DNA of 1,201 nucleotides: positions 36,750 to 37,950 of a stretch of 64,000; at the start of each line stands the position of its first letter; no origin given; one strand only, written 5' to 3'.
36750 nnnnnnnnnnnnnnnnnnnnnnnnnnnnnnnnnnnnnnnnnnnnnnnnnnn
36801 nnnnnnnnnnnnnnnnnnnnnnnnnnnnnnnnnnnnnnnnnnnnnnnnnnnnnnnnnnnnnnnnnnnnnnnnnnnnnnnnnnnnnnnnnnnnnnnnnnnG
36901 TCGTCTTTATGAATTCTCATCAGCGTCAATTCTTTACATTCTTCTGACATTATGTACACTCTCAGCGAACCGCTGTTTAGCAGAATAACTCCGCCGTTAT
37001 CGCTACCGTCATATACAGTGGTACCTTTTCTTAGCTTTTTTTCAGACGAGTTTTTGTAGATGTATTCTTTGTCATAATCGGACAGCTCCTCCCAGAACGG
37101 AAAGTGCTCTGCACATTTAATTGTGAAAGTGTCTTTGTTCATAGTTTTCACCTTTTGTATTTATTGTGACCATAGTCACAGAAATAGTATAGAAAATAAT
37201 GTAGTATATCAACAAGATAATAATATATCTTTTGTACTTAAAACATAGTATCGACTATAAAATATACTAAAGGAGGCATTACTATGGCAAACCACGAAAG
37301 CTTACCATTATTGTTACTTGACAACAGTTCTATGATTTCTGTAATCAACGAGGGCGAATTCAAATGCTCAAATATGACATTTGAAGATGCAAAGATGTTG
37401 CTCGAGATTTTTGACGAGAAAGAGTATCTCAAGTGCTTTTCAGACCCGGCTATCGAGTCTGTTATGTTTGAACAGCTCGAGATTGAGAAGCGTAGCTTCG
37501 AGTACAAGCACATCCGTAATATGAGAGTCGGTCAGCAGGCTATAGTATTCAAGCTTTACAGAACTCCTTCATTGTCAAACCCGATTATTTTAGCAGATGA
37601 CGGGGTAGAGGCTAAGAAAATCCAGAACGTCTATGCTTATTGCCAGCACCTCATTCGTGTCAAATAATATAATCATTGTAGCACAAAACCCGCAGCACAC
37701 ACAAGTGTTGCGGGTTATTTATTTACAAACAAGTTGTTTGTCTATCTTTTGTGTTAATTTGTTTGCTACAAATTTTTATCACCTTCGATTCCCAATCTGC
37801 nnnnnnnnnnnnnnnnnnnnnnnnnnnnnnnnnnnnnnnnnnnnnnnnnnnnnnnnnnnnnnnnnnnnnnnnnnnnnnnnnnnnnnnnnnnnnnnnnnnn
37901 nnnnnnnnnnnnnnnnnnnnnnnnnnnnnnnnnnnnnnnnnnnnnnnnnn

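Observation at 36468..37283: Crp/Fnr box placed to repress its own gene and activate the divergent DUF1874-like gene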

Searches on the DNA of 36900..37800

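Call 74: search_rna_families(source=window, start=36900, end=37800, threshold=evalue, max_evalue=10, show_alignments=3)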
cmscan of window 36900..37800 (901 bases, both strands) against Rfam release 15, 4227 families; matches with E-value up to 10: 6.
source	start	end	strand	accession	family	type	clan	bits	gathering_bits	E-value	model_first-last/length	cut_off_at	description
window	37663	37774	-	RF01461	rli24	Gene; sRNA;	-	20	100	0.48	1-158/158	no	Listeria sRNA rli22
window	37129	37216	-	RF00429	SNORA29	Gene; snRNA; snoRNA; HACA-box;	CL00030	19.3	50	1.5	1-140/140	no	Small nucleolar RNA SNORA29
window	36974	37080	-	RF02954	DUF3577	Cis-reg;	-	16.3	42.6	3.4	1-105/105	no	DUF3577 RNA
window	37041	37116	-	RF01147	sR12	Gene; snRNA; snoRNA; CD-box;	-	13.1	38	5.5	1-52/52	no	Small nucleolar RNA sR12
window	37531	37566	-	RF01753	psbNH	Cis-reg;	-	12.2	45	6.1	1-60/60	no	psbNH RNA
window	37685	37718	-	RF01822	RsaJ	Gene; sRNA;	-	12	100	4.2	254-287/287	no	RNA Staph. aureus A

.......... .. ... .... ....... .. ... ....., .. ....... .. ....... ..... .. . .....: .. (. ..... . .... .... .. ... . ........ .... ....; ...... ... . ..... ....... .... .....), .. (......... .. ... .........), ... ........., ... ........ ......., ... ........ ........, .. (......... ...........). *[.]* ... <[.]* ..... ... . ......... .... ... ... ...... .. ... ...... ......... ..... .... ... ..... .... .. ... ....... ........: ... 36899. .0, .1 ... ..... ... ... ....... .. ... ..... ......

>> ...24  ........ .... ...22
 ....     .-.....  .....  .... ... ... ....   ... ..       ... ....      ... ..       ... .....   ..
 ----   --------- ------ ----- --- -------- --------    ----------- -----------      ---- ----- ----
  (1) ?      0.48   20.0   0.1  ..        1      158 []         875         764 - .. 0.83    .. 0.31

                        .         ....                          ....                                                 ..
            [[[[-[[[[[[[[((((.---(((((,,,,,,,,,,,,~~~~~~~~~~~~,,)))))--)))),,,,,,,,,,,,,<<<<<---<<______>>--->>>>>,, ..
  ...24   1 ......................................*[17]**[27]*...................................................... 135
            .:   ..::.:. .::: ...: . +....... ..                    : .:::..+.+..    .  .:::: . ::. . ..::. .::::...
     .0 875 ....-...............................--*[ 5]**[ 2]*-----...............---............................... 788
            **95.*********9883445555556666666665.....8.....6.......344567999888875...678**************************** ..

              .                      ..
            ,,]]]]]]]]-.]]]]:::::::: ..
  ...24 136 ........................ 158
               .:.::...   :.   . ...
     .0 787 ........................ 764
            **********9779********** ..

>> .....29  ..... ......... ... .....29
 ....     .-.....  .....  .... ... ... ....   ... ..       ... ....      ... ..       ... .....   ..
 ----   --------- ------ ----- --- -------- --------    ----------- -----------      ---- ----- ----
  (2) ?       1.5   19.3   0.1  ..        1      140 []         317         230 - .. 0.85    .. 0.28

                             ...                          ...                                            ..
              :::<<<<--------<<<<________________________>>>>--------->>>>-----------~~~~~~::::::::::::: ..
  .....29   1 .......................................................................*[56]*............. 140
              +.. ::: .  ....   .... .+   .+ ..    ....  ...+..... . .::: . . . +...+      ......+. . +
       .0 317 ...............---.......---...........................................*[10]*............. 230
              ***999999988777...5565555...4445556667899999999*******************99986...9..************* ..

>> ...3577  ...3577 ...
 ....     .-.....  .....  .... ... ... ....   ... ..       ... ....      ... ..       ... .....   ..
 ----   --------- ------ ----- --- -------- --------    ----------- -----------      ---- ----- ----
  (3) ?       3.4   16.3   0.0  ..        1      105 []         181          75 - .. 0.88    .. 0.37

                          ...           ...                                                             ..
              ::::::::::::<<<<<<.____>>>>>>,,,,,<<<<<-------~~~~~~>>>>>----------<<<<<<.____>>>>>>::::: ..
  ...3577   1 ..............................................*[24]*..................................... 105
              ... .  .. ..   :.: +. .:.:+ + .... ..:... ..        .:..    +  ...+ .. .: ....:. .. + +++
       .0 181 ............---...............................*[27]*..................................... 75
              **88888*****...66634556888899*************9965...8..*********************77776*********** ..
